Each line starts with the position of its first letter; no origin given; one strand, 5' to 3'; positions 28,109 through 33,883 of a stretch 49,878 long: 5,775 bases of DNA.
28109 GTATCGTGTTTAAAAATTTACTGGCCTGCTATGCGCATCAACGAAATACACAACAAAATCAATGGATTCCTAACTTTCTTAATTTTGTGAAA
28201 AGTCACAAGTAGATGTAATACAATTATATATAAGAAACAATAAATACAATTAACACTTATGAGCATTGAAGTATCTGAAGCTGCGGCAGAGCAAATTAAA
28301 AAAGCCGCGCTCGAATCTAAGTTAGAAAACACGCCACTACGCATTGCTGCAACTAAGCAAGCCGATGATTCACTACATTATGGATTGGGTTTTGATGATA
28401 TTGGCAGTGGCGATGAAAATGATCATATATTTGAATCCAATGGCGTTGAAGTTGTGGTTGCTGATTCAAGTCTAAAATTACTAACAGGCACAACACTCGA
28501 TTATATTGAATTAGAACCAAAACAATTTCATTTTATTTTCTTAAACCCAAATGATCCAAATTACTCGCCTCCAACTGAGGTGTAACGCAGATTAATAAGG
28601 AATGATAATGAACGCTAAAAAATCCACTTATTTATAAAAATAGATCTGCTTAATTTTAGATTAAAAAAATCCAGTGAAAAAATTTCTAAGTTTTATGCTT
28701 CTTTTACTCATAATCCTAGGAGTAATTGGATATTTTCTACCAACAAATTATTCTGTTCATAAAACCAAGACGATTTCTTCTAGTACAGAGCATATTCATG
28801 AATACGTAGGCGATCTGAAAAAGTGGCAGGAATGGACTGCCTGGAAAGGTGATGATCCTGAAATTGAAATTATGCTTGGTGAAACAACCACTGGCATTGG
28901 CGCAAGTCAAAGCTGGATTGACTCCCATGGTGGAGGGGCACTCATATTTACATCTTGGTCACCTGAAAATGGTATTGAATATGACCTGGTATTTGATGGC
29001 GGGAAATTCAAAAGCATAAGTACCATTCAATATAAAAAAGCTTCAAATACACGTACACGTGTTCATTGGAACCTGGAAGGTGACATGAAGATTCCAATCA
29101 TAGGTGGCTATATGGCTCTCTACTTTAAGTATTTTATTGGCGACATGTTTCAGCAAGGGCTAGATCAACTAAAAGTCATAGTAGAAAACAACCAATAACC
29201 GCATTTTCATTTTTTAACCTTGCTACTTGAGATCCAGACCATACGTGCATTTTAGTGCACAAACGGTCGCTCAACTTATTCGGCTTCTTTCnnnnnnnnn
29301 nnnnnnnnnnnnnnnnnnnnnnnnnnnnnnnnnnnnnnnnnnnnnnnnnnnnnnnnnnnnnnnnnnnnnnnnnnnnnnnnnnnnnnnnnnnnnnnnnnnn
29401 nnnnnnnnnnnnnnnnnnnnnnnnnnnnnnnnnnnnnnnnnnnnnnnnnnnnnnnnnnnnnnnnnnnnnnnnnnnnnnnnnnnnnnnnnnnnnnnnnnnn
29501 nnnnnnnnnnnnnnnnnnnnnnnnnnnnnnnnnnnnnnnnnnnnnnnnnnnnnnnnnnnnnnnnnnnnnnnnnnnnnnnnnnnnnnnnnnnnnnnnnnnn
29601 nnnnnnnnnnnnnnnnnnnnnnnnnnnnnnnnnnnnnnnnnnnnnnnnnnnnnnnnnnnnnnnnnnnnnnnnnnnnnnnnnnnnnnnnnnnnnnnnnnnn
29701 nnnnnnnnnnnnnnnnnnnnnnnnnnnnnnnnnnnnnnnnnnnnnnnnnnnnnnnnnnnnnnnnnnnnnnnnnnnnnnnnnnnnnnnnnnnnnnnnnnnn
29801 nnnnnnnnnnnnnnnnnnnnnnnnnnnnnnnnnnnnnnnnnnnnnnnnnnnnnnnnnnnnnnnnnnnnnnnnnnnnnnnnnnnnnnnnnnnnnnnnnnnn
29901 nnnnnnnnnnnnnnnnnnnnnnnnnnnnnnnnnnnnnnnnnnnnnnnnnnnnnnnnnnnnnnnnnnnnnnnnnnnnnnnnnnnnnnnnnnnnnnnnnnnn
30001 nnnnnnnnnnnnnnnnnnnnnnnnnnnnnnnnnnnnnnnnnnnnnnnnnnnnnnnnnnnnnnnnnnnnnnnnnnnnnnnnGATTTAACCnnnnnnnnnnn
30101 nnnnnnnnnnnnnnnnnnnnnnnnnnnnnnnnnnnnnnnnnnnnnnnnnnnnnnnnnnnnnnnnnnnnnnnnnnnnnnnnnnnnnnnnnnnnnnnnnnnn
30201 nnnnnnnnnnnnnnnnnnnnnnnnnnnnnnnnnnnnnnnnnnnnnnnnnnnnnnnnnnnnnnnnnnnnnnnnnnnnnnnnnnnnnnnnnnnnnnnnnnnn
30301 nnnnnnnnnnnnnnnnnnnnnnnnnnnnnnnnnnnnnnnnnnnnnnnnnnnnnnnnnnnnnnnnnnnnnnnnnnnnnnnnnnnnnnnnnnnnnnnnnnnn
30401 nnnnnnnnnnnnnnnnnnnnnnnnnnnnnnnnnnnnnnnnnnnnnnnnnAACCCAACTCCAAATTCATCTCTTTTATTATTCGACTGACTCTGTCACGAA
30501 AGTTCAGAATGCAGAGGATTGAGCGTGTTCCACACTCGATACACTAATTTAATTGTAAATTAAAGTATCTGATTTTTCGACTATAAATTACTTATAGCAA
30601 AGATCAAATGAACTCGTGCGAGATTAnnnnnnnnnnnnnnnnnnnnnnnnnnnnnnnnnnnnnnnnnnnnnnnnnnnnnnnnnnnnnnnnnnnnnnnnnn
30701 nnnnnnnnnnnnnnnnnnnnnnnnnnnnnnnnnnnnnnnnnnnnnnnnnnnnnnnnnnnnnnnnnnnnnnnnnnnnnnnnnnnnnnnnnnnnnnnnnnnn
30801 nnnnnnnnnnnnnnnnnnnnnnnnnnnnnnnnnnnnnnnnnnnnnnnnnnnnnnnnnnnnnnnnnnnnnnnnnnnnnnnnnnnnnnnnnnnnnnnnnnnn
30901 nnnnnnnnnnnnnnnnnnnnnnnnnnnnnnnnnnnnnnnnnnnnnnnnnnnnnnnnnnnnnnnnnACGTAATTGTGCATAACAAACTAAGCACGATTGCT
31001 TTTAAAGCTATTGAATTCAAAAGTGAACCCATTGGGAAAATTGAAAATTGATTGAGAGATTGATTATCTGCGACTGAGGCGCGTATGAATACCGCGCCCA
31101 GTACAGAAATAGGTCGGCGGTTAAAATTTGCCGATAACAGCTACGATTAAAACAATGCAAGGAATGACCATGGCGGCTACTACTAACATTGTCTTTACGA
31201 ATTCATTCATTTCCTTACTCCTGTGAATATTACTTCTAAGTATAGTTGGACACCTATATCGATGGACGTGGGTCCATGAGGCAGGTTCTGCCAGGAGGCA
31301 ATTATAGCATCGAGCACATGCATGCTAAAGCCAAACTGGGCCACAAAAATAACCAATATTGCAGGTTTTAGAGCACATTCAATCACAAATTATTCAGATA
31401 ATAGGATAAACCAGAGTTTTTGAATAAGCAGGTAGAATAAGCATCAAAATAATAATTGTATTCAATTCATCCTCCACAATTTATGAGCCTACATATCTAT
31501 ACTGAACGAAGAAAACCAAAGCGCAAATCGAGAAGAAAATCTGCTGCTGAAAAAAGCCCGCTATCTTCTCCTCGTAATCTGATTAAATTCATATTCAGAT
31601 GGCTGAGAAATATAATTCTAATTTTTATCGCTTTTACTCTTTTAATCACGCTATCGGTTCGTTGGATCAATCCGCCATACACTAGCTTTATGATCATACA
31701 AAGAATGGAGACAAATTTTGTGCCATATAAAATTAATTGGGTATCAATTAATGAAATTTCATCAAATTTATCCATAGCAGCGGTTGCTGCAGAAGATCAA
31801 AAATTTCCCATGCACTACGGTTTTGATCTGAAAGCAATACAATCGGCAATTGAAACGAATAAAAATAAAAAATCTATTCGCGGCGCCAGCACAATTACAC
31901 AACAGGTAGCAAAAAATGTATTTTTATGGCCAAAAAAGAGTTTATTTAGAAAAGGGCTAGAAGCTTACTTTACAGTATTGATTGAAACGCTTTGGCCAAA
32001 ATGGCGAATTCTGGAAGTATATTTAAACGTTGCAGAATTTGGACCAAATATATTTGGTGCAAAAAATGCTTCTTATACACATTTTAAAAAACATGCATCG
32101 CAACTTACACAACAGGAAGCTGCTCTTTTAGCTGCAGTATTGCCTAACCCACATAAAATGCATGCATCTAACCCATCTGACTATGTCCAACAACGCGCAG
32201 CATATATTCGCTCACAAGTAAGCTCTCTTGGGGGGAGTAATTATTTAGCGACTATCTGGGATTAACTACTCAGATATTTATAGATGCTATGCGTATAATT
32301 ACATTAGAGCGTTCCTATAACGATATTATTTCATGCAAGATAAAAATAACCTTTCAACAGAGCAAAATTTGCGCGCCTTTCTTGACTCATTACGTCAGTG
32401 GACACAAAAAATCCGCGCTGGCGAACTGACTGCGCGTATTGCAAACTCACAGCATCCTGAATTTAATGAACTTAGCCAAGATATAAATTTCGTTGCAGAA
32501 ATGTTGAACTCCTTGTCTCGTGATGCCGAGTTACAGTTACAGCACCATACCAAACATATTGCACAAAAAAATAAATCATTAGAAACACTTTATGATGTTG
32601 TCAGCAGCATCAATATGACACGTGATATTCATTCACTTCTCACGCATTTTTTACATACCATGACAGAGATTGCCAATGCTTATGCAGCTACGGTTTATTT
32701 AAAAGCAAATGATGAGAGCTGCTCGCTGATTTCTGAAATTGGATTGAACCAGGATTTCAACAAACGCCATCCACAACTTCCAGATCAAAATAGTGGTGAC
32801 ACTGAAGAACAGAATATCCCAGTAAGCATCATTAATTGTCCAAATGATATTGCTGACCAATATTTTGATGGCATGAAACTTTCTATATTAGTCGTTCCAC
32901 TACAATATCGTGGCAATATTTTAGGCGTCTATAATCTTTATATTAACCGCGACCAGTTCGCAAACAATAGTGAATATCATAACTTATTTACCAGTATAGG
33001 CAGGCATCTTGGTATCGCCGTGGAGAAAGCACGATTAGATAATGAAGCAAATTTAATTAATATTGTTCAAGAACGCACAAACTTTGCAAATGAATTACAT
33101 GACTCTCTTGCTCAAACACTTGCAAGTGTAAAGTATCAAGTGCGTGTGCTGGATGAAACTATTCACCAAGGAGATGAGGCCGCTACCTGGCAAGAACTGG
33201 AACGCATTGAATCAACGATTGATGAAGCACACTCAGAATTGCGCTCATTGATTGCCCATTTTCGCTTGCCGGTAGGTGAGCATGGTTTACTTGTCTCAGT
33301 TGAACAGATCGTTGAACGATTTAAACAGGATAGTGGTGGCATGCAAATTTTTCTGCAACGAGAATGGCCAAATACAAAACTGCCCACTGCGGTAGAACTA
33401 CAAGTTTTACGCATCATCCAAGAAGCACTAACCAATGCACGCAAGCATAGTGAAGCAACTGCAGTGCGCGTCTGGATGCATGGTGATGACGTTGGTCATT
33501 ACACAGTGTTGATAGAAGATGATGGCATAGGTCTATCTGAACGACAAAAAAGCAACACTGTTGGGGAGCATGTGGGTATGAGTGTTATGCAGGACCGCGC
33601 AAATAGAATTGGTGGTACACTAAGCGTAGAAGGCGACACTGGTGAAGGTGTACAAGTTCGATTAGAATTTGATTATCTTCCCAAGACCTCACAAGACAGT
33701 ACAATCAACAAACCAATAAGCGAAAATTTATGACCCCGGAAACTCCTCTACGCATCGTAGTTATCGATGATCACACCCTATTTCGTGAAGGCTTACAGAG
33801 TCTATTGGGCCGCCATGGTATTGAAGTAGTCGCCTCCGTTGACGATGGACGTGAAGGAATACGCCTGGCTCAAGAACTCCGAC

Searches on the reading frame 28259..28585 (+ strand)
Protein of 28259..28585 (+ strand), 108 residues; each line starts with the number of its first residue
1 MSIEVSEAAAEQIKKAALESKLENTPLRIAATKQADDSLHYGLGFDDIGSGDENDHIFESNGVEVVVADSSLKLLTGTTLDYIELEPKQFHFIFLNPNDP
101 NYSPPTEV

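Call 118: search_protein_families(library=pfam, proteins=[window:28259-28585:+], max_evalue=0.0001)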
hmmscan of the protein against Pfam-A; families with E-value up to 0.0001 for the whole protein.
window:28259-28585:+ (108 aa): 1 family
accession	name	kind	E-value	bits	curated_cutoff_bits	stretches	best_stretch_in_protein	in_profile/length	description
PF01521.26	Fe-S_biosyn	-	1.8e-08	35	26.3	1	1-96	1-99/110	Iron-sulphur cluster biosynthesis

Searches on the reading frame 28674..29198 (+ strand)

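Call 118: search_protein_families(library=pfam, proteins=[window:28674-29198:+], max_evalue=0.0001)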
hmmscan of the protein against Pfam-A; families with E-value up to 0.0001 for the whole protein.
window:28674-29198:+ (174 aa): 1 family
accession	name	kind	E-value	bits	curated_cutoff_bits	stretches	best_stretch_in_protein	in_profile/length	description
PF10604.15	Polyketide_cyc2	-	6.5e-08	33.4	27.4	1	27-169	3-140/142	Polyketide cyclase / dehydrase and lipid transport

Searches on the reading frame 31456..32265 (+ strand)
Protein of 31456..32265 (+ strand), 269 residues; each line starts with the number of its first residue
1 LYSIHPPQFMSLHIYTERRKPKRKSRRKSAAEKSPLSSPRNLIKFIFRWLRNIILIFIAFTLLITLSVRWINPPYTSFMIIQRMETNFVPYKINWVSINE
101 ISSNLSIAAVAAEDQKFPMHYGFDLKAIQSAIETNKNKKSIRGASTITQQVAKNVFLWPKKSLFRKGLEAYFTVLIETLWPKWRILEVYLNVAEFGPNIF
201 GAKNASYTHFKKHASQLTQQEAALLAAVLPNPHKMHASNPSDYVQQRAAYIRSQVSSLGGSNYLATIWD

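Call 116: search_protein_families(library=pfam, proteins=[window:31456-32265:+], max_evalue=0.0001)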
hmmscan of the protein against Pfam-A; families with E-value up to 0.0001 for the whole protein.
window:31456-32265:+ (269 aa): 1 family
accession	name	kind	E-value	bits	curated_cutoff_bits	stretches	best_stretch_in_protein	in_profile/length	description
PF00912.28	Transgly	-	1e-47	162.3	27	1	92-254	13-176/178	Transglycosylase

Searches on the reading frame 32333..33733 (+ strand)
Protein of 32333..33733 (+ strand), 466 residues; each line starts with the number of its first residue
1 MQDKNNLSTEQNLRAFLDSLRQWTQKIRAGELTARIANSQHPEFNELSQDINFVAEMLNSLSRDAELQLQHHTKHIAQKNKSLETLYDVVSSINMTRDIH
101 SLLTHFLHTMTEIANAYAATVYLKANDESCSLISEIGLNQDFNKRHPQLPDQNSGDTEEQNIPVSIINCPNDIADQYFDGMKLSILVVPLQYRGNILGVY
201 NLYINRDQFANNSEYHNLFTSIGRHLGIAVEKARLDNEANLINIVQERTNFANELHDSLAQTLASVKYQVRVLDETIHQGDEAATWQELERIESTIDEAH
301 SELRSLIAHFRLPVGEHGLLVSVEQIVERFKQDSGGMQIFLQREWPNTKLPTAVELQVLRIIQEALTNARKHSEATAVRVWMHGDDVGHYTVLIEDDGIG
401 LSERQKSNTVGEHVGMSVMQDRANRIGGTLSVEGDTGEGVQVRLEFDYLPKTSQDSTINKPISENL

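Call 116: search_protein_families(library=pfam, proteins=[window:32333-33733:+], max_evalue=0.0001)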
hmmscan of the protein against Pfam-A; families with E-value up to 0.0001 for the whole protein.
window:32333-33733:+ (466 aa): 4 families
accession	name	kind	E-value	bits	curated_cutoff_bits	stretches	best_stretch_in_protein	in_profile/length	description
PF07730.19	HisKA_3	-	9.2e-14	52.2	24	1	247-314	1-66/68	Histidine kinase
PF02518.31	HATPase_c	-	7.7e-13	49.3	26.4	1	355-447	3-108/111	Histidine kinase-, DNA gyrase B-, and HSP90-like ATPase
PF01590.32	GAF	-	2.3e-06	28.6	22.4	1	98-230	1-133/133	GAF domain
PF13185.12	GAF_2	-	8.9e-06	26.4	28.6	1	96-231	1-136/136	GAF domain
